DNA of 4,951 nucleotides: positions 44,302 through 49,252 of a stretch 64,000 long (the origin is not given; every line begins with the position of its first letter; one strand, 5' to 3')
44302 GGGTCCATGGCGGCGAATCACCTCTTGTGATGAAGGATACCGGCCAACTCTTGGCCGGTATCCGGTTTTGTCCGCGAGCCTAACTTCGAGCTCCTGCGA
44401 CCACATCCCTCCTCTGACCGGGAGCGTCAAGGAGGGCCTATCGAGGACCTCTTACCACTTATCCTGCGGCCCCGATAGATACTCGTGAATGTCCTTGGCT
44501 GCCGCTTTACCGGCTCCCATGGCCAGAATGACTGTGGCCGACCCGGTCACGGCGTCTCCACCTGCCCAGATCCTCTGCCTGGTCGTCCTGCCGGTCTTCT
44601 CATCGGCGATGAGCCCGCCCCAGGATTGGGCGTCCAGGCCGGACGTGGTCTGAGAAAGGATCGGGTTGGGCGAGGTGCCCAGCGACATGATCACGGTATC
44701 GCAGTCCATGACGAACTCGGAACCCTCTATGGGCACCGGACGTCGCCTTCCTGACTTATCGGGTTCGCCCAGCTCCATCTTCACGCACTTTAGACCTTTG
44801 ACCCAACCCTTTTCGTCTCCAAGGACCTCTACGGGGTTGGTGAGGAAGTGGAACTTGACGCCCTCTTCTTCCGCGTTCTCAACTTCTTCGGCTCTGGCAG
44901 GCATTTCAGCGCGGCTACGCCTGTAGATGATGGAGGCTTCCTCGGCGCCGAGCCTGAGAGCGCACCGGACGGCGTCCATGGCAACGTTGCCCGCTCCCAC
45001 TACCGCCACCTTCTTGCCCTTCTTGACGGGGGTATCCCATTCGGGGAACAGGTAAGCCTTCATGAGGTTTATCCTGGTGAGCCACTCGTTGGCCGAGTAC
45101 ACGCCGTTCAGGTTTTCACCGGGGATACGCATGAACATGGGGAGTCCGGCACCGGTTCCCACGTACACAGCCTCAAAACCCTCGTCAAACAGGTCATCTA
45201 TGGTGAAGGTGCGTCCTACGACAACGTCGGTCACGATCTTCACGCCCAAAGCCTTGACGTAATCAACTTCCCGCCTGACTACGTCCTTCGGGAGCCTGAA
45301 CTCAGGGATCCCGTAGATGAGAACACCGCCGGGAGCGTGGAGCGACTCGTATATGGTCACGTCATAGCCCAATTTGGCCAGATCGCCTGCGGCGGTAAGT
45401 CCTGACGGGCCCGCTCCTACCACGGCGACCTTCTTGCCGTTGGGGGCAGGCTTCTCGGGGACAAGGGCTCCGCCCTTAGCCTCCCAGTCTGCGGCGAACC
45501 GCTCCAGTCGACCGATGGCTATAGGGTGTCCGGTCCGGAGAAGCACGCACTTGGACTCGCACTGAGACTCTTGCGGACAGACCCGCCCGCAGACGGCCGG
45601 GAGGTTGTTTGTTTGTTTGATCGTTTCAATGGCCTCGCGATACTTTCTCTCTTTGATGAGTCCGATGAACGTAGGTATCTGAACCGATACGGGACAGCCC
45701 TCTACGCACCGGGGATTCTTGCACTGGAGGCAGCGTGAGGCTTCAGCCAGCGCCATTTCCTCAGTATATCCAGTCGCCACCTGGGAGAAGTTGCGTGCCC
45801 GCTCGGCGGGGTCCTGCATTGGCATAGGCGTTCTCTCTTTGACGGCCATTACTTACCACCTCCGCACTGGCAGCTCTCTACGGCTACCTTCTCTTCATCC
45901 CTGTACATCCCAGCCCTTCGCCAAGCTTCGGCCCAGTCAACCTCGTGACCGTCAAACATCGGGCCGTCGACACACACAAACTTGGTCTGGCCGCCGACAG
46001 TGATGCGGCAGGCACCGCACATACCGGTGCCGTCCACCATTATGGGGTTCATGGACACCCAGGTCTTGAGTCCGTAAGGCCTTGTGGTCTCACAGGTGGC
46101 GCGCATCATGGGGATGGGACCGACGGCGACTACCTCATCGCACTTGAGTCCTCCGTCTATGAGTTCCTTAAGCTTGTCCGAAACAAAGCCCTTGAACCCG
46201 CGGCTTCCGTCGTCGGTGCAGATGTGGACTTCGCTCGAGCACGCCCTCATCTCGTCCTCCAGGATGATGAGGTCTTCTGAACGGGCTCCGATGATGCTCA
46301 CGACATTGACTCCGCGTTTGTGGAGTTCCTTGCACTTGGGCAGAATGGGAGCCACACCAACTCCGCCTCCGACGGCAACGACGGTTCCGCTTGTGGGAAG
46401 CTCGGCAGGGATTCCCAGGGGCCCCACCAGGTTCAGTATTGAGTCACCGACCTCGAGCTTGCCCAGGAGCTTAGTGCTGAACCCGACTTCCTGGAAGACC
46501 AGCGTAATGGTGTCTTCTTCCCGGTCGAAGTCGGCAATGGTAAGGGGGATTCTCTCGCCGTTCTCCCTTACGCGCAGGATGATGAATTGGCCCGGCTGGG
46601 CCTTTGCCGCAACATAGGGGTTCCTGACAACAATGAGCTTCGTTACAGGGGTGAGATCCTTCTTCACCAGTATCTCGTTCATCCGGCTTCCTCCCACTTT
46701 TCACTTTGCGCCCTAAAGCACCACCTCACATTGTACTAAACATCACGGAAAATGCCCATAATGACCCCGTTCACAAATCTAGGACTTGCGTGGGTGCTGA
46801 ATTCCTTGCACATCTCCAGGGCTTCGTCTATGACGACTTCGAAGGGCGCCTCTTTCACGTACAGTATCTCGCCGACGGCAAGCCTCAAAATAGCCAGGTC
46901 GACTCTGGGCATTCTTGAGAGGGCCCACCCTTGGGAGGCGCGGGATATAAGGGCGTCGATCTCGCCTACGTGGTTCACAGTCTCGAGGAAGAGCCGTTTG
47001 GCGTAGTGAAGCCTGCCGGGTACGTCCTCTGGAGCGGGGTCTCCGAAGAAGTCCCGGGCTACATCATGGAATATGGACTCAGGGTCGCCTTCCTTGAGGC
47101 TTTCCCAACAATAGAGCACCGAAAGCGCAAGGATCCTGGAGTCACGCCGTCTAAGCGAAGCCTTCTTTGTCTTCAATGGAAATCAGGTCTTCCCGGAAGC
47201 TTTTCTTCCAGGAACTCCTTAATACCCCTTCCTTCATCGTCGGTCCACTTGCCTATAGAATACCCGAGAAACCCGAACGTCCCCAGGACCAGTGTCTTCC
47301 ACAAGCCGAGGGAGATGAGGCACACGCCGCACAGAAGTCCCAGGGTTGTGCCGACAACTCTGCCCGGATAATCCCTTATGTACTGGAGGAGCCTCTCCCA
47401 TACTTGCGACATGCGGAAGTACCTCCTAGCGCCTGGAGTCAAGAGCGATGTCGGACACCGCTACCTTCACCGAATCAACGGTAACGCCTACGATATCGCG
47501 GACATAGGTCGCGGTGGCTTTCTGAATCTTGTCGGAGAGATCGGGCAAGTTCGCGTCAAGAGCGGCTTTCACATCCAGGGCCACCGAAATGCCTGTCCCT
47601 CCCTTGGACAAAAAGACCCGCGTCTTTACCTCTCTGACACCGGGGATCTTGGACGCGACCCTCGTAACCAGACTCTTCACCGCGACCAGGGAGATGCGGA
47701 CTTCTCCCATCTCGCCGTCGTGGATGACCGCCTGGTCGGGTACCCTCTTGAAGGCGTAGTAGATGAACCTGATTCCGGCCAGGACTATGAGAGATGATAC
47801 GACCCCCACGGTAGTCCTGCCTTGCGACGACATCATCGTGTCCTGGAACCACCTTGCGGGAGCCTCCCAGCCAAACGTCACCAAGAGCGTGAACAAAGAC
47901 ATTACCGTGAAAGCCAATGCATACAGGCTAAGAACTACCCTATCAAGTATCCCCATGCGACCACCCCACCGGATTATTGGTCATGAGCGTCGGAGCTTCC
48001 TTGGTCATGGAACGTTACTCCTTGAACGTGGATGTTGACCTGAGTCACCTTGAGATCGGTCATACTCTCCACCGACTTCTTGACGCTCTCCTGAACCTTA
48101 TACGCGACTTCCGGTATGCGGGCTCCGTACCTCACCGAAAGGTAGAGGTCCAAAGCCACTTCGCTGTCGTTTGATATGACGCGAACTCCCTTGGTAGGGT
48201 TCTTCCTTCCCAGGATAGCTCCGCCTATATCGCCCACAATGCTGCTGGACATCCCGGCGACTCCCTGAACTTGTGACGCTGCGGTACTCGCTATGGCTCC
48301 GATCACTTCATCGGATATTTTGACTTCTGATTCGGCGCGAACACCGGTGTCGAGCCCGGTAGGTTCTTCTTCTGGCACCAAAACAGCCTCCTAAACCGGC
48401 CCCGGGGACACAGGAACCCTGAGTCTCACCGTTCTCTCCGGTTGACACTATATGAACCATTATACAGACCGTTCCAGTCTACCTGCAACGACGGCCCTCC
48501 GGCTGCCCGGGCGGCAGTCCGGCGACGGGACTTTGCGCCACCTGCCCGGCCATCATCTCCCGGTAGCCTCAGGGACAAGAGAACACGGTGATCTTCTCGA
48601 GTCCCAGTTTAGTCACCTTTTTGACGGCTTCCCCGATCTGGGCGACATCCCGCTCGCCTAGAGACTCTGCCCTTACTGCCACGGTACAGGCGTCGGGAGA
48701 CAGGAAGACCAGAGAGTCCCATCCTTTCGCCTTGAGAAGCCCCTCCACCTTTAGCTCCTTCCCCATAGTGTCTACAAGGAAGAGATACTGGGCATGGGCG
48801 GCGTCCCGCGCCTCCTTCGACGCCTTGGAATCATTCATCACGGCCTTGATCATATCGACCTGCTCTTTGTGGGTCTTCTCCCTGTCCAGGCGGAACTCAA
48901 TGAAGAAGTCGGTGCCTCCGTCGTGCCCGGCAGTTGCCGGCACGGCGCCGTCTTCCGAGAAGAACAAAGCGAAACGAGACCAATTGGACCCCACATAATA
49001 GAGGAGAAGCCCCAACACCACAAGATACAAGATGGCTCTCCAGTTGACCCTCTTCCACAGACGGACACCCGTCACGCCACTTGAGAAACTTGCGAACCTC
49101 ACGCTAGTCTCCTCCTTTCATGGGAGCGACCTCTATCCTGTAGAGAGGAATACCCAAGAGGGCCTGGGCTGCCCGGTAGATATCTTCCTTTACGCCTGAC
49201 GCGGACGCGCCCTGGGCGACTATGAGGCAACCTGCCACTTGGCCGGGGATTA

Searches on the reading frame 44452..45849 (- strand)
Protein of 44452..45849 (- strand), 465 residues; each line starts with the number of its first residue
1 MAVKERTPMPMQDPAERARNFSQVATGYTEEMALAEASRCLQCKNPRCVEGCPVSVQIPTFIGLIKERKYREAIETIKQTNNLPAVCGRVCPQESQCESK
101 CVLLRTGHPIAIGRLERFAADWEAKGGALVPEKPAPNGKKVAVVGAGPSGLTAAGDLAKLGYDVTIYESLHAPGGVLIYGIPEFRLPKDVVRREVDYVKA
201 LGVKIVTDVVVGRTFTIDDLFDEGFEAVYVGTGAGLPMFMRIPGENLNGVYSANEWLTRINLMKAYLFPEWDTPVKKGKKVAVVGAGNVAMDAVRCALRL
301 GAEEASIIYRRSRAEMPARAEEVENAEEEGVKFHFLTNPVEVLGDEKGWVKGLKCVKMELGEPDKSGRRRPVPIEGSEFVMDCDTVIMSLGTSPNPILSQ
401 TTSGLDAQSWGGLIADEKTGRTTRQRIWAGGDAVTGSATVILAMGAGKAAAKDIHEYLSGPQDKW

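Call 31: search_protein_families(library=pfam, proteins=[window:44452-45849:-], max_evalue=0.001)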
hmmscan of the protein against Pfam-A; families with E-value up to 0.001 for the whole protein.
window:44452-45849:- (465 aa): 12 families
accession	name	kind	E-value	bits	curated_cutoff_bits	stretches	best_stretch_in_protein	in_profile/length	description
PF14691.11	Fer4_20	-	5.1e-44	149.1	25.8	1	17-125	1-110/113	Dihydroprymidine dehydrogenase domain II, 4Fe-4S cluster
PF07992.20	Pyr_redox_2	-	2.3e-31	109.7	26.1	1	139-447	1-291/291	Pyridine nucleotide-disulphide oxidoreductase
PF00070.33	Pyr_redox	-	1.7e-13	51.3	22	2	280-354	1-78/82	Pyridine nucleotide-disulphide oxidoreductase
PF13450.12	NAD_binding_8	-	1.1e-07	32.4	21.9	1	143-175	1-33/68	NAD(P)-binding Rossmann-like domain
PF01262.27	AlaDh_PNT_C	-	1.1e-07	31.9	23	0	275-305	26-55/214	Alanine dehydrogenase/PNT, C-terminal domain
PF13738.12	Pyr_redox_3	-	8.2e-07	29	30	0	136-168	162-194/305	Pyridine nucleotide-disulphide oxidoreductase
PF01946.23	Thi4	-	6.4e-06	26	26.2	1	140-196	19-74/235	Thi4 family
PF01266.30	DAO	-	0.00032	20.8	27.9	1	140-174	1-35/353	FAD dependent oxidoreductase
PF02826.25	2-Hacid_dh_C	-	0.00034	20.5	25.1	0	136-170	34-68/178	D-isomer specific 2-hydroxyacid dehydrogenase, NAD binding domain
PF01494.25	FAD_binding_3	-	0.00046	20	22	0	140-170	3-33/349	FAD binding domain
PF13241.12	NAD_binding_7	-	0.00076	20.5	22.1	0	277-303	6-32/104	Putative NAD(P)-binding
PF03486.20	HI0933_like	-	0.00089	19.2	50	1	140-174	2-36/244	HI0933-like protein Rossmann domain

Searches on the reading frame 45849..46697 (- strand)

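Call 31: search_protein_families(library=pfam, proteins=[window:45849-46697:-], max_evalue=0.001)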
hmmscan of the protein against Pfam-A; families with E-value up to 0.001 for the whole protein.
window:45849-46697:- (282 aa): 2 families
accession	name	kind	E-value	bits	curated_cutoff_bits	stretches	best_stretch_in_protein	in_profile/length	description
PF10418.14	DHODB_Fe-S_bind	-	6.1e-14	51.9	23.9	1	217-254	1-41/41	Iron-sulfur cluster binding domain of dihydroorotate dehydrogenase B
PF00175.26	NAD_binding_1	-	2.3e-06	28.7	22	1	109-202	2-108/109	Oxidoreductase NAD-binding domain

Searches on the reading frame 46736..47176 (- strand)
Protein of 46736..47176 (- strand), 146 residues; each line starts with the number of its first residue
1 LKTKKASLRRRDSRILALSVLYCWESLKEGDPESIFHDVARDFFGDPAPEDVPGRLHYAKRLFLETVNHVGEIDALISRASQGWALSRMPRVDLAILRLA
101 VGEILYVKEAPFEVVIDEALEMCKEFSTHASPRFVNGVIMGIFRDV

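Call 31: search_protein_families(library=pfam, proteins=[window:46736-47176:-], max_evalue=0.001)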
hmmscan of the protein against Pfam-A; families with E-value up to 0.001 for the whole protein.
window:46736-47176:- (146 aa): 1 family
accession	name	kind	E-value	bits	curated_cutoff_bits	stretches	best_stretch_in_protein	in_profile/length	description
PF01029.23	NusB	-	6.8e-27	94.9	23.1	1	12-140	2-129/133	NusB family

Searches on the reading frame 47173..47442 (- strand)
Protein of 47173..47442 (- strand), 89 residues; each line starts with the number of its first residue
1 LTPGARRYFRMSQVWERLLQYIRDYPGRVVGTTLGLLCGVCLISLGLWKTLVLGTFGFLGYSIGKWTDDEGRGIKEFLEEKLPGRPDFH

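Call 31: search_protein_families(library=pfam, proteins=[window:47173-47442:-], max_evalue=0.001)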
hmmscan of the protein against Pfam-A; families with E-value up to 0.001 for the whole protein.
window:47173-47442:- (89 aa): 1 family
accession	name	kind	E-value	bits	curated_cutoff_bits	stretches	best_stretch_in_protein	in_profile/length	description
PF10031.14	DUF2273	-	4.1e-11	43.2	25.4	1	21-67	1-47/48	Small integral membrane protein (DUF2273)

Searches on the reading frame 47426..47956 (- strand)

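Call 31: search_protein_families(library=pfam, proteins=[window:47426-47956:-], max_evalue=0.001)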
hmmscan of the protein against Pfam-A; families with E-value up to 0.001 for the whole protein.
window:47426-47956:- (176 aa): 1 family
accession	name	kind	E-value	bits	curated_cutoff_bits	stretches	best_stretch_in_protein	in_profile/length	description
PF03780.18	Asp23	-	1.9e-06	28.7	28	1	120-170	57-107/108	Asp23 family, cell envelope-related function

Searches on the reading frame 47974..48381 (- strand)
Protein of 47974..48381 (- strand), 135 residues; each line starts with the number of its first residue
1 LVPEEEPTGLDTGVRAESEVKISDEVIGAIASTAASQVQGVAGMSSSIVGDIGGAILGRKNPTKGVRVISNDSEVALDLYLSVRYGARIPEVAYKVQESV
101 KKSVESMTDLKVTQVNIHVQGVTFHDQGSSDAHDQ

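Call 31: search_protein_families(library=pfam, proteins=[window:47974-48381:-], max_evalue=0.001)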
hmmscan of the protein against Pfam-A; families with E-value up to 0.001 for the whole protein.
window:47974-48381:- (135 aa): 1 family
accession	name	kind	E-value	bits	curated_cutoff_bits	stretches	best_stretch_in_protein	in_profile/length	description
PF03780.18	Asp23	-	4e-33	114.5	28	1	18-122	3-107/108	Asp23 family, cell envelope-related function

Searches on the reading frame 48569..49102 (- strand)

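Call 31: search_protein_families(library=pfam, proteins=[window:48569-49102:-], max_evalue=0.001)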
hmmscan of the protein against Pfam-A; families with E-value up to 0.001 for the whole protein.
window:48569-49102:- (177 aa): 1 family
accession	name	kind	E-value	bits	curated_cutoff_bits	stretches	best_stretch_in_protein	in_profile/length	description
PF12685.13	SpoIIIAH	-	1.9e-26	93.6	30.6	1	60-173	77-191/191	SpoIIIAH-like protein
